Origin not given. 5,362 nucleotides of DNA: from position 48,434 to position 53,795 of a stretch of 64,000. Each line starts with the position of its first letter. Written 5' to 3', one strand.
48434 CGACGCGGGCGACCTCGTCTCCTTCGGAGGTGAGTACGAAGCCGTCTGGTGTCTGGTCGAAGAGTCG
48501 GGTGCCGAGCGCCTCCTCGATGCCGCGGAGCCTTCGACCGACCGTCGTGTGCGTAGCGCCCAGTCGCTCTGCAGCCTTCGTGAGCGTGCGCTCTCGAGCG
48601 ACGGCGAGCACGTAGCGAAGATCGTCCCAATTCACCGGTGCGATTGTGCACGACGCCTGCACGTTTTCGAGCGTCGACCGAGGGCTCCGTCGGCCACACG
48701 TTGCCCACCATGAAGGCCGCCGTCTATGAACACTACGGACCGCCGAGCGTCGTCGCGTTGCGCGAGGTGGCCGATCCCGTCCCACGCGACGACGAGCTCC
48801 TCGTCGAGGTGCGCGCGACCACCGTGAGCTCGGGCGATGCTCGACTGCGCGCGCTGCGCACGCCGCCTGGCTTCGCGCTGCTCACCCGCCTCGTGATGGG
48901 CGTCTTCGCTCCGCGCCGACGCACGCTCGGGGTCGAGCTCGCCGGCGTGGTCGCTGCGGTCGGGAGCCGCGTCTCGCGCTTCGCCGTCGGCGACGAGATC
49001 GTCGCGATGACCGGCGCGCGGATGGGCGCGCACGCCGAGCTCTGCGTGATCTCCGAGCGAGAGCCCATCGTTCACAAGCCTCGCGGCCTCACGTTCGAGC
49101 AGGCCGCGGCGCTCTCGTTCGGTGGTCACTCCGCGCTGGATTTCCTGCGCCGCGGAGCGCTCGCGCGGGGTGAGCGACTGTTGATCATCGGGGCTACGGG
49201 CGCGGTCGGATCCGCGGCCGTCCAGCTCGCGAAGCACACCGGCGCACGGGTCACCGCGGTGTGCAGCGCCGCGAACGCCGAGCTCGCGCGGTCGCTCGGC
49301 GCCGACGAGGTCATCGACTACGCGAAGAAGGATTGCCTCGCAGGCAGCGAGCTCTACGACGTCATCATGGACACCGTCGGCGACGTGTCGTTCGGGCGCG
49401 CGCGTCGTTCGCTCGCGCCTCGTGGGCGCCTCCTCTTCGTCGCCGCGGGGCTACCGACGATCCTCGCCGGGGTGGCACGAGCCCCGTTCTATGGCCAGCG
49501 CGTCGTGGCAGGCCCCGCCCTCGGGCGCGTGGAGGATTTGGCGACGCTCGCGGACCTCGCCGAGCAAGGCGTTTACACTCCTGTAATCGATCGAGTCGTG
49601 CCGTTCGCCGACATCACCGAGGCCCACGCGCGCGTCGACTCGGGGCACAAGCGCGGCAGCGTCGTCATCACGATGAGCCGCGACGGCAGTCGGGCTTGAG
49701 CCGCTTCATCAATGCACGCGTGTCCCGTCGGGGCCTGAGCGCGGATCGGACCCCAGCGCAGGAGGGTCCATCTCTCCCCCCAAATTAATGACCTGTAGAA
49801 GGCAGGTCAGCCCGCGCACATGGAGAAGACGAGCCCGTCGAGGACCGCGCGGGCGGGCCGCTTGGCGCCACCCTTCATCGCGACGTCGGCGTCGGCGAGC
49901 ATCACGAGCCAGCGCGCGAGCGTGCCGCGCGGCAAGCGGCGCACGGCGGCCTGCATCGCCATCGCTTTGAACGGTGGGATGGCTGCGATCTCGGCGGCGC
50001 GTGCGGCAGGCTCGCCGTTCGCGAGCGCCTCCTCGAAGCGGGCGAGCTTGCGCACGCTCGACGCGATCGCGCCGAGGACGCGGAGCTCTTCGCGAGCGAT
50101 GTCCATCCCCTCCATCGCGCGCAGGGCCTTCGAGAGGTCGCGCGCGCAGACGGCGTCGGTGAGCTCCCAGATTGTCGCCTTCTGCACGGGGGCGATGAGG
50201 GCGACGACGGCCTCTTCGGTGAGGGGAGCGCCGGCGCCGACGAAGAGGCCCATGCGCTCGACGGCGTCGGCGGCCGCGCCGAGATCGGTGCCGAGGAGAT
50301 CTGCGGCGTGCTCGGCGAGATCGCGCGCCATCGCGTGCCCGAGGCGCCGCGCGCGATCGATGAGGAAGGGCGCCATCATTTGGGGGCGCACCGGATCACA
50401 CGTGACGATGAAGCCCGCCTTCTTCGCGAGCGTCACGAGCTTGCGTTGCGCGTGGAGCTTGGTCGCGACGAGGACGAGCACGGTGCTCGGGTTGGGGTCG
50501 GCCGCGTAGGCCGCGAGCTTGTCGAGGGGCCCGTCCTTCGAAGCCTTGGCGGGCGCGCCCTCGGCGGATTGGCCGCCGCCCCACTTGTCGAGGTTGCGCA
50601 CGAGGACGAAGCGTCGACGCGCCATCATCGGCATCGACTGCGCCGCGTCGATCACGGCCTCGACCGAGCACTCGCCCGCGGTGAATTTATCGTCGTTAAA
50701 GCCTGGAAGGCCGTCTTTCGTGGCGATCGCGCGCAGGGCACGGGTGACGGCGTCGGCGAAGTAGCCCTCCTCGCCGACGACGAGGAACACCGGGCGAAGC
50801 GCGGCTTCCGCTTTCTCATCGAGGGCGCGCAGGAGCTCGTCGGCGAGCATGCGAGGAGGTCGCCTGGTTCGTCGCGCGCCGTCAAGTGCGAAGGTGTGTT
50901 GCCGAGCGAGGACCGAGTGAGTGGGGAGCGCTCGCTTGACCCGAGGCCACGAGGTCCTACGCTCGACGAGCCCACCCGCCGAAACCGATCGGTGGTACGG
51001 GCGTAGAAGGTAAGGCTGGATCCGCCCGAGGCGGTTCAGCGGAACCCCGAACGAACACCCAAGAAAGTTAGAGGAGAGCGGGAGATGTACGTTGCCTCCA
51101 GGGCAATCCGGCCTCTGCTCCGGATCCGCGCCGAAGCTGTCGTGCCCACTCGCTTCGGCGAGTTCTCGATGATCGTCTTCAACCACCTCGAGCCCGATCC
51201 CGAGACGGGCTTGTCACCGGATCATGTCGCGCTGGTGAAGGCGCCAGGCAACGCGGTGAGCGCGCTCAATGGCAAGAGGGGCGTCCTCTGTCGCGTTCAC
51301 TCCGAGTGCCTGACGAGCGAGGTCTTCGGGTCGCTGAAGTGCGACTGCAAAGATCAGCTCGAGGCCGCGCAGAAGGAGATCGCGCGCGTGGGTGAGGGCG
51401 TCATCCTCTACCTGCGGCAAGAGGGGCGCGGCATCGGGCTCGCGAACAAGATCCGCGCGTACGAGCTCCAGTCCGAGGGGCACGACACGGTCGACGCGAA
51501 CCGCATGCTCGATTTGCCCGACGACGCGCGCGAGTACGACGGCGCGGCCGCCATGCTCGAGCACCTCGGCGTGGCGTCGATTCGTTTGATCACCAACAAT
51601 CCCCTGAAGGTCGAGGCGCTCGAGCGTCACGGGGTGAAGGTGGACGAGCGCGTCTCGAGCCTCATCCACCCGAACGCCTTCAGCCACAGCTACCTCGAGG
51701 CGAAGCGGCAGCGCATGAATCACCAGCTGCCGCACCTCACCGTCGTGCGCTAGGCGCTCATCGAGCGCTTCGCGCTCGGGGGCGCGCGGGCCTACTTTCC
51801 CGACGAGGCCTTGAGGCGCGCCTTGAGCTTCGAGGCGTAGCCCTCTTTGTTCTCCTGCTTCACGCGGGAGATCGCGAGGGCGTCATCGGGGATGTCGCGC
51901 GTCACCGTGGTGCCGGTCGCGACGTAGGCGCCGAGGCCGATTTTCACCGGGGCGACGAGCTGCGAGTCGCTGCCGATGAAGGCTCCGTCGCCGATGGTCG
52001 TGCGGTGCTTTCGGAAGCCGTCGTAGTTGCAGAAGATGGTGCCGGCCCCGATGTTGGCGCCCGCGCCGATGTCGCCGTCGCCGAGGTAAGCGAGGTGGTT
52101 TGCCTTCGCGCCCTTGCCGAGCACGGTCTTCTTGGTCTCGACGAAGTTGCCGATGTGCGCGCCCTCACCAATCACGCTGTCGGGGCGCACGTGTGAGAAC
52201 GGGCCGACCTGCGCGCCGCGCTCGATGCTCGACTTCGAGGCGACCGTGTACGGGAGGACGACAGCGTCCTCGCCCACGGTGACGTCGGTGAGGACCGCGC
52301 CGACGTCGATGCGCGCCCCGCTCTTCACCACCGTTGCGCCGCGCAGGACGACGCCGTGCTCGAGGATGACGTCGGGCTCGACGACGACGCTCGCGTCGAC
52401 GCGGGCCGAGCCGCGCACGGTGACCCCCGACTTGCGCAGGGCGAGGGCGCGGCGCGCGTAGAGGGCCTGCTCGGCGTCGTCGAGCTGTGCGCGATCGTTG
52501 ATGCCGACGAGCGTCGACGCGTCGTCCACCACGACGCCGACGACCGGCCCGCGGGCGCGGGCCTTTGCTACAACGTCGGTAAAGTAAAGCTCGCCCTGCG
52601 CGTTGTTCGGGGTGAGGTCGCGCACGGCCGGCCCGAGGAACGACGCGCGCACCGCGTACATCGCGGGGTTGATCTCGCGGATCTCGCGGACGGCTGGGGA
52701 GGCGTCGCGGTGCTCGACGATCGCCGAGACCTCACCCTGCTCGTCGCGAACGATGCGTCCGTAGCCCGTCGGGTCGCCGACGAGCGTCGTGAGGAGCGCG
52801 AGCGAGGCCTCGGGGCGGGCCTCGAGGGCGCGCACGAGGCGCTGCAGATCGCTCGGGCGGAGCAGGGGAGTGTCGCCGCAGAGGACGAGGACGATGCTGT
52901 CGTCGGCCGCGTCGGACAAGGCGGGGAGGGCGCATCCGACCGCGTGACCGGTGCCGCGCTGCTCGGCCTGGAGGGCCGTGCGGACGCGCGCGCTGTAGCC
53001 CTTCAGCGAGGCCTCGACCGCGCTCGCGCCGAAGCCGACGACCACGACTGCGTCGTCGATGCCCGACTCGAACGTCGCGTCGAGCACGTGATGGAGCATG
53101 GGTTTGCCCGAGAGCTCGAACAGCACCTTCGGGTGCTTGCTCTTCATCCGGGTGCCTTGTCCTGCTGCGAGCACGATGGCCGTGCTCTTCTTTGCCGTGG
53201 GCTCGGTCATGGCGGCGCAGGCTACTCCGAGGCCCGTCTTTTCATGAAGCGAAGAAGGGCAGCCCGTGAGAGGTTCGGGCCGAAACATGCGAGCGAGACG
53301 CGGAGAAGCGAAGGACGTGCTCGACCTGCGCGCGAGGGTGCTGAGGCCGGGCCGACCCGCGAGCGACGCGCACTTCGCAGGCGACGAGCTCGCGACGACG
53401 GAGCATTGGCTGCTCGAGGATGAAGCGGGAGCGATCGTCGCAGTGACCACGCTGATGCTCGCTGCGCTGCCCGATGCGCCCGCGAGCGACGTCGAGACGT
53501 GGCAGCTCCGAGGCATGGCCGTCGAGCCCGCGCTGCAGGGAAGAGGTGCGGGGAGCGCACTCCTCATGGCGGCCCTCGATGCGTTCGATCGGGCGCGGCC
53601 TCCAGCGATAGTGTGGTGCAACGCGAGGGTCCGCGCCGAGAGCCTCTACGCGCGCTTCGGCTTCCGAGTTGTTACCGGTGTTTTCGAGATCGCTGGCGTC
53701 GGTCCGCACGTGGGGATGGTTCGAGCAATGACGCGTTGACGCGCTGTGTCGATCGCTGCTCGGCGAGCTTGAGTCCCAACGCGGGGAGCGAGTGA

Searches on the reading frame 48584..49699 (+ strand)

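Call 18: search_protein_families(library=pfam, proteins=[window:48584-49699:+], max_evalue=0.001)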
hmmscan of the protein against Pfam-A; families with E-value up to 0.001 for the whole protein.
window:48584-49699:+ (371 aa): 3 families
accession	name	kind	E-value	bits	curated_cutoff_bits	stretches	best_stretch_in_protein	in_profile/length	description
PF13602.12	ADH_zinc_N_2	-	1.1e-22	81.8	27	1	238-362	1-134/134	Zinc-binding dehydrogenase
PF00107.32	ADH_zinc_N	-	5.9e-18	65.5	31.8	1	207-326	1-127/129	Zinc-binding dehydrogenase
PF08240.17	ADH_N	-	2e-09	38.1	23.5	1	69-160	2-98/104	Alcohol dehydrogenase GroES-like domain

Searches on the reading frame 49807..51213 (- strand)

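Call 18: search_protein_families(library=pfam, proteins=[window:49807-51213:-], max_evalue=0.001)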
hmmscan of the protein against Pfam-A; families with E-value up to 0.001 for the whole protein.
window:49807-51213:- (468 aa): 2 families
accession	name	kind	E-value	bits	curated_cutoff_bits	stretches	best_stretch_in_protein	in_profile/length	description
PF21694.2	DNA_pol3_delta_C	-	2.3e-10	41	27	1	347-455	3-112/121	DNA polymerase III delta subunit, C-terminal domain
PF06144.19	DNA_pol3_delta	-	3.5e-07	30.7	21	1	144-272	2-123/124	DNA polymerase III, delta subunit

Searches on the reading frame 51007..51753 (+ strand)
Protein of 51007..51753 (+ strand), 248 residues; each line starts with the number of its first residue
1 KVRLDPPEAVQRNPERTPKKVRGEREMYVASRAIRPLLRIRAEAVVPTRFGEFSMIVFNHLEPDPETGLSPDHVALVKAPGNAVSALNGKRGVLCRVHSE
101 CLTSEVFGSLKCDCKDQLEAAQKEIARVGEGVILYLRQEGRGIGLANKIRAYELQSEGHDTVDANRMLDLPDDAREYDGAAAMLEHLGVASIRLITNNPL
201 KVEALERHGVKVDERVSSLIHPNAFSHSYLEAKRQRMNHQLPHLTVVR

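Call 18: search_protein_families(library=pfam, proteins=[window:51007-51753:+], max_evalue=0.001)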
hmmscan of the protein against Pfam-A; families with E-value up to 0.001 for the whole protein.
window:51007-51753:+ (248 aa): 1 family
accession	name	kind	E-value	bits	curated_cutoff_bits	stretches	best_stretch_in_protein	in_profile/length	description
PF00925.25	GTP_cyclohydro2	-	3.1e-58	196.4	23.3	1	42-216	4-164/165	GTP cyclohydrolase II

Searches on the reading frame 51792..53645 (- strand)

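Call 92: search_protein_families(library=pfam, proteins=[window:51792-53645:-], max_evalue=0.001)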
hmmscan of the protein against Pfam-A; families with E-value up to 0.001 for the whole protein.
window:51792-53645:- (617 aa): 7 families
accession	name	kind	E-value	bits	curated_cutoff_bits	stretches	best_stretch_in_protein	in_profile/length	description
PF12804.13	NTP_transf_3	-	3.8e-22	79.6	27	1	156-282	1-119/160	MobA-like NTP transferase domain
PF00132.30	Hexapep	-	2.1e-21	75.1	27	2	472-503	2-33/36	Bacterial transferase hexapeptide (six repeats)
PF00483.29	NTP_transferase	-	4.9e-17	62.8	21.2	1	156-366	2-213/245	Nucleotidyl transferase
PF01128.25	IspD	-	2.2e-12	47.7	27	1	156-281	3-124/221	2-C-methyl-D-erythritol 4-phosphate cytidylyltransferase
PF02348.25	CTP_transf_3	-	8.9e-10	39.2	22.6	1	156-290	2-130/217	Cytidylyltransferase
PF25084.1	LbH_EIF2B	-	6.8e-06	26.5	54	0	479-534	11-66/105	EIF2B subunit epsilon LbH domain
PF14602.12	Hexapep_2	-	0.00021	21.4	27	1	549-583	2-34/34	Hexapeptide repeat of succinyl-transferase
